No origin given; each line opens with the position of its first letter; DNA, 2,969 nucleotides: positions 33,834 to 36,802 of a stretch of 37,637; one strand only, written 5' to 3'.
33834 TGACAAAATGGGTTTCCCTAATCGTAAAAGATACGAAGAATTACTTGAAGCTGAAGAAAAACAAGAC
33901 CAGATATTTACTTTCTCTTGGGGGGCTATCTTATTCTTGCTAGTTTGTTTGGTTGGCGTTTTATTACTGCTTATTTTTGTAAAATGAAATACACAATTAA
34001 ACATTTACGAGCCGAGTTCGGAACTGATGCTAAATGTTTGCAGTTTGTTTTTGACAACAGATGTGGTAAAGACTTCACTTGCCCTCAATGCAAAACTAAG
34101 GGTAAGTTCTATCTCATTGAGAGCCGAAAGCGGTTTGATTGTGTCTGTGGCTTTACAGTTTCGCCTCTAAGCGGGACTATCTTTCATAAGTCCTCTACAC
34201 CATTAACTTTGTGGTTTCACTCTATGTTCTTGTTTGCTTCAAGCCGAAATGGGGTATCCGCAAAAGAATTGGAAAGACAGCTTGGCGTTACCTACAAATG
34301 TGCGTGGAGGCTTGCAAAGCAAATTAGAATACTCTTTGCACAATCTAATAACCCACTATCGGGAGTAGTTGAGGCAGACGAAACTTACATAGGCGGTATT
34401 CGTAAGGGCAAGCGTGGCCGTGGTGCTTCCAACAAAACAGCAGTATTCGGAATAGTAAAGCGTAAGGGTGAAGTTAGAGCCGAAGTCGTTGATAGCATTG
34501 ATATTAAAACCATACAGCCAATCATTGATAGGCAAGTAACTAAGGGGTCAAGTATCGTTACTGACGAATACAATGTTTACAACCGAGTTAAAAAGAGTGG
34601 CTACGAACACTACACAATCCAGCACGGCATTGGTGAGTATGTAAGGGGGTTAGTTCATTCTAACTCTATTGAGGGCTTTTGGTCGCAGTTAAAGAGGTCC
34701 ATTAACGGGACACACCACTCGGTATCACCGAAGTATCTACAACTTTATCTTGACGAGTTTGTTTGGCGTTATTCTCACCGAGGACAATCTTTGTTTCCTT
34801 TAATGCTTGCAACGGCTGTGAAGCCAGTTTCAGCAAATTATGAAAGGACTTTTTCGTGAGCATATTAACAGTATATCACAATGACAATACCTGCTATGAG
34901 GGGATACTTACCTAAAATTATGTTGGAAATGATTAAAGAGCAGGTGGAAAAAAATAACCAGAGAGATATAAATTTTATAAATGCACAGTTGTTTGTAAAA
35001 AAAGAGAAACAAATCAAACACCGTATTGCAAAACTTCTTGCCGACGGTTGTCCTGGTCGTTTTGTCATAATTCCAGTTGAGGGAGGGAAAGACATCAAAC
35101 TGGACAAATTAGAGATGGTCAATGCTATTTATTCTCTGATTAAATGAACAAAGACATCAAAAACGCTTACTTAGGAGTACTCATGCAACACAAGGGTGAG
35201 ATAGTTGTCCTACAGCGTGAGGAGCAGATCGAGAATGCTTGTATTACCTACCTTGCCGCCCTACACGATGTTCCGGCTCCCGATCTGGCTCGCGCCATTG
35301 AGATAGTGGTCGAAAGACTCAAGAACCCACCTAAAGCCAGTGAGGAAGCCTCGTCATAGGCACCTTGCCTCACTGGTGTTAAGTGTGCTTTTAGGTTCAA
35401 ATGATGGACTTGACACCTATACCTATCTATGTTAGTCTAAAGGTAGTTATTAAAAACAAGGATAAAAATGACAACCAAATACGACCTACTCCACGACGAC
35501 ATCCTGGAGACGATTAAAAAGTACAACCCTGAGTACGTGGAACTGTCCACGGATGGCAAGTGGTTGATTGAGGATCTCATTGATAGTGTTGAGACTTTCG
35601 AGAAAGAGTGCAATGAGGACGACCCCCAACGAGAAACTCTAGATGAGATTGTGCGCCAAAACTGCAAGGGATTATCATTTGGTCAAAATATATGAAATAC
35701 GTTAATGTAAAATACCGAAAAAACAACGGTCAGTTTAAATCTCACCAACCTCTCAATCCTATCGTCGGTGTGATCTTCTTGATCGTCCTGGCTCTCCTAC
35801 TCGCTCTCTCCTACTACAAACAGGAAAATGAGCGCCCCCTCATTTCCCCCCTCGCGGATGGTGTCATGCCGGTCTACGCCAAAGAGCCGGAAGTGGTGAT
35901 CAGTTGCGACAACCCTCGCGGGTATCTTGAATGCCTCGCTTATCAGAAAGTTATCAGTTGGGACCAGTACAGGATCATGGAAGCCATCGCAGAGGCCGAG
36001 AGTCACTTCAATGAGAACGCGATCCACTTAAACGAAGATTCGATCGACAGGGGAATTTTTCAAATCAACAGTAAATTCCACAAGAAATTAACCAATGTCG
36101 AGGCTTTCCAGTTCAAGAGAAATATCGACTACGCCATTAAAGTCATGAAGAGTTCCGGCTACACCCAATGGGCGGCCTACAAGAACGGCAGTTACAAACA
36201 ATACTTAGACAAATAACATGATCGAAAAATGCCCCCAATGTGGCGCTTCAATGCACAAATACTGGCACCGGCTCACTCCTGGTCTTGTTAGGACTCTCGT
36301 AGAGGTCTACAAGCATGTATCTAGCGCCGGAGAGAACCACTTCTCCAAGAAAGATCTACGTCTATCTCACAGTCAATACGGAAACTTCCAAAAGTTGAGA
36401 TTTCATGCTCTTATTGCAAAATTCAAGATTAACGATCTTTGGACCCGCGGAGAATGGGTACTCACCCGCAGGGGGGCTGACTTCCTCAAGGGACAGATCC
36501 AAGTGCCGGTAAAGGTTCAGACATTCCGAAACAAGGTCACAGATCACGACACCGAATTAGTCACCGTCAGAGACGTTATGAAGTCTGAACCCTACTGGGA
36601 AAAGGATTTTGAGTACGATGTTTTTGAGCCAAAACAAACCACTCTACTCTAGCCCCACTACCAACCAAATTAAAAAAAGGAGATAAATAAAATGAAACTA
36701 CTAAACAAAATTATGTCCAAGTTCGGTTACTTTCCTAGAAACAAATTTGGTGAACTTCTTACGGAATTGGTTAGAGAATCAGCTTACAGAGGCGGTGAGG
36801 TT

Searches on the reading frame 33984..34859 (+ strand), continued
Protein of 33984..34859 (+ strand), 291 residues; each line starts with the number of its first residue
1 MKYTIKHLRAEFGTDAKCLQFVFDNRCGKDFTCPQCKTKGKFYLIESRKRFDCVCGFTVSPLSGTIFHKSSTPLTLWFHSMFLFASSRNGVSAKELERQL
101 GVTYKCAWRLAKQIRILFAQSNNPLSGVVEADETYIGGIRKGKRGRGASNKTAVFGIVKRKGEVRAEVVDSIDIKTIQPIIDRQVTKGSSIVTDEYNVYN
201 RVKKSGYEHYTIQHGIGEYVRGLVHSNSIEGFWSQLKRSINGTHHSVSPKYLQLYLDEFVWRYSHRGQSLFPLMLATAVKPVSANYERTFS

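Call 74: search_dna_similar(query=window:33984-34856:+, collection=plasmids, mode=protein, max_rows=25)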
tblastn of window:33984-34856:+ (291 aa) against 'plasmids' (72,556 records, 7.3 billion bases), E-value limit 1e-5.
Records with a match: 409; places in all: 572; records where one place covers at least 80% of the query: 229.
Best place of each record, by identity: <60% 409.
By first word of the organism name: Sinorhizobium 41; Pseudosulfitobacter 30; Ralstonia 29; Acinetobacter 29; Xanthomonas 23; Aeromonas 17; Rhizobium 15; Mesorhizobium 13; Chondrinema 11; Bacteroides 8; and 94 more.
By predicted mobility (MOB-suite, as given by PLSDB): non-mobilizable 199; conjugative 132; mobilizable 78.
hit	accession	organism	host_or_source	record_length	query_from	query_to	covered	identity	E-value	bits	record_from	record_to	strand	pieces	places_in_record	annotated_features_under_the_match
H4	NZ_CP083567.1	Sulfitobacter sp. W027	-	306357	1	266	91%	44.2%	2e-59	211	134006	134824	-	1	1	IS1595 family transposase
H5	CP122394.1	Geminicoccaceae bacterium SCSIO 64248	Montipora informis (coral)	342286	2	284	97%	40.8%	3e-57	205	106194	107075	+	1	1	IS1595 family transposase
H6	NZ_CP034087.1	Methylocystis rosea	cell culture,groundwater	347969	12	274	90%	36.4%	2e-37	147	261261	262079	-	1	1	IS1595 family transposase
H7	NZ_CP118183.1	Entomospira culicis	Culex pipiens,cell culture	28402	4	266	90%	34.7%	4e-40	155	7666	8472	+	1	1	IS1595 family transposase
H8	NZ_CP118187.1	Entomospira culicis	Culex pipiens,cell culture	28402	4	266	90%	34.7%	4e-40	155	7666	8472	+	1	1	IS1595 family transposase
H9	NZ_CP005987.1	Acidithiobacillus caldus ATCC 51756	-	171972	9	278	93%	33.7%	1e-23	108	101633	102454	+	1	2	IS1595 family transposase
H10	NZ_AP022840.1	Legionella antarctica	-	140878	12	284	94%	32.4%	3e-24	109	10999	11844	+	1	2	IS1595 family transposase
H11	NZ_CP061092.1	Roseomonas marmotae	Marmota himalayana,pure culture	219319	33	266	80%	37.3%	1e-39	154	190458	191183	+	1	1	IS1595 family transposase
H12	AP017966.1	Candidatus Megaera polyxenophila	-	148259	11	279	92%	32.4%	2e-37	147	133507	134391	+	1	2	transposase | hypothetical protein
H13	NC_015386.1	Treponema succinifaciens DSM 2489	colon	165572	11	279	92%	32.1%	5e-34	137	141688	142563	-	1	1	IS1595 family transposase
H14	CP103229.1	Bacteroides faecis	Homo sapiens,cell culture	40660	64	278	74%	39.7%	5e-38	149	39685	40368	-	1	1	IS1595 family transposase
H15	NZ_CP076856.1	Shewanella decolorationis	sludge,sludge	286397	3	286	98%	30.0%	3e-28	121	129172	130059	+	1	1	IS1595 family transposase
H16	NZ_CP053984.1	Achromobacter pestifer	-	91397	12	279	92%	31.4%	5e-27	117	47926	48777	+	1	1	none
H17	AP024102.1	Ralstonia solanacearum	-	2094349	33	274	83%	34.7%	4e-17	89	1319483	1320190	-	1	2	DDE transposase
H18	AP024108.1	Ralstonia solanacearum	-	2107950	33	274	83%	34.7%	4e-17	89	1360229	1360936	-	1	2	DDE transposase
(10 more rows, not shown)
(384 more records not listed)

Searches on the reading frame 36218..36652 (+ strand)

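Call 9: search_protein_families(library=phrogs, proteins=[window:36218-36652:+], max_evalue=0.01)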
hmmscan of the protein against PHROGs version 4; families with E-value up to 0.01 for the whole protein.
window:36218-36652:+ (144 aa): 2 families
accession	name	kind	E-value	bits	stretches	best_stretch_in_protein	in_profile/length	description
phrog_2693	-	unknown function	5.3e-11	43.4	1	3-112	29-133/158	-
phrog_13837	-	unknown function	1.3e-05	26.1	1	35-123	20-102/110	-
